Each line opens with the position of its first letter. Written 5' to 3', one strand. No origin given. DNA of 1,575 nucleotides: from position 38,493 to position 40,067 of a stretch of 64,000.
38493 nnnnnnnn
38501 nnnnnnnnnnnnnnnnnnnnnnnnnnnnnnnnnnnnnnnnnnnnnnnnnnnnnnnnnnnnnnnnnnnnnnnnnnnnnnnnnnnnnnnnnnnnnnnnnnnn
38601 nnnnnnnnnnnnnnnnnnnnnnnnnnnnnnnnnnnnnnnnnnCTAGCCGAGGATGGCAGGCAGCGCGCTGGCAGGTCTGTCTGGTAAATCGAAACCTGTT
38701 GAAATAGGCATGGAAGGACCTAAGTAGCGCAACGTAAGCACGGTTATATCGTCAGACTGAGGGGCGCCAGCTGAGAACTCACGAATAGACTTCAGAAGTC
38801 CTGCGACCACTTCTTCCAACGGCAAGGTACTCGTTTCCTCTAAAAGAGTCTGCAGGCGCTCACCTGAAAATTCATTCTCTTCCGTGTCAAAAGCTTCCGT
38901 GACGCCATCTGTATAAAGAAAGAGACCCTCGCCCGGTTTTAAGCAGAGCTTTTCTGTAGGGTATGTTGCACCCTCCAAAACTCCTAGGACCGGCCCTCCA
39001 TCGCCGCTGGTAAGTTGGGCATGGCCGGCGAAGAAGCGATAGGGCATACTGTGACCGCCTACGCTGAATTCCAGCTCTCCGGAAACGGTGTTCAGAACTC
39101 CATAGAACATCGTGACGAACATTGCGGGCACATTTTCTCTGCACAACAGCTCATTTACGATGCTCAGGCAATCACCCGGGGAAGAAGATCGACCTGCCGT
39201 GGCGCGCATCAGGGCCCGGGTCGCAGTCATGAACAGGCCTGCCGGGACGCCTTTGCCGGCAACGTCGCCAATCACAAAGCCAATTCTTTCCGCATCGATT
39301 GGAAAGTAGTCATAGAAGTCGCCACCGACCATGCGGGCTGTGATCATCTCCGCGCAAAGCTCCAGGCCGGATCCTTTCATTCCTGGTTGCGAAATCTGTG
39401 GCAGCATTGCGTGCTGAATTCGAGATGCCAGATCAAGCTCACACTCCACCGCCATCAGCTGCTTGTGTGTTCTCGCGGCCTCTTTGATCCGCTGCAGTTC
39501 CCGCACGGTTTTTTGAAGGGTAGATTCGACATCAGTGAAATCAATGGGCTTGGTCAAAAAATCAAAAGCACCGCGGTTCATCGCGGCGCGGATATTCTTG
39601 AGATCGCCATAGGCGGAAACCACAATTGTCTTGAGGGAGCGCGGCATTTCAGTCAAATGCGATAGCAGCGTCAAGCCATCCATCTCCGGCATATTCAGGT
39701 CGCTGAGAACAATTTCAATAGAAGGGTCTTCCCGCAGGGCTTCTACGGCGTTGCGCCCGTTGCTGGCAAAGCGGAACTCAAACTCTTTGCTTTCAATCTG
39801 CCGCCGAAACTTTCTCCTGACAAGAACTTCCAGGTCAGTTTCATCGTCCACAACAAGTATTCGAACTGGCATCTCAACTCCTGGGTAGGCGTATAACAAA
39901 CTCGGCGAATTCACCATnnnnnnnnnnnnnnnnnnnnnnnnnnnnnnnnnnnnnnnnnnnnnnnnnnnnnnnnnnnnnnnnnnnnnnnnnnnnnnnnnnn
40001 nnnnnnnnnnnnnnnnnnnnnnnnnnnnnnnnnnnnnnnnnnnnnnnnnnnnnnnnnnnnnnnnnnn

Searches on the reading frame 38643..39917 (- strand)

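Call 44: search_protein_families(library=pfam, proteins=[window:38643-39917:-], max_evalue=0.001)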
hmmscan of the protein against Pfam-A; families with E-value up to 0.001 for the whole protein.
window:38643-39917:- (424 aa): 2 families
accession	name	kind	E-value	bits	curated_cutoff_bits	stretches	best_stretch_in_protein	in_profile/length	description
PF07228.17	SpoIIE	-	7.9e-49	166.6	25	1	209-398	2-191/192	Stage II sporulation protein E (SpoIIE)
PF00072.30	Response_reg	-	8.7e-23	81.1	30.2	1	20-133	1-109/111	Response regulator receiver domain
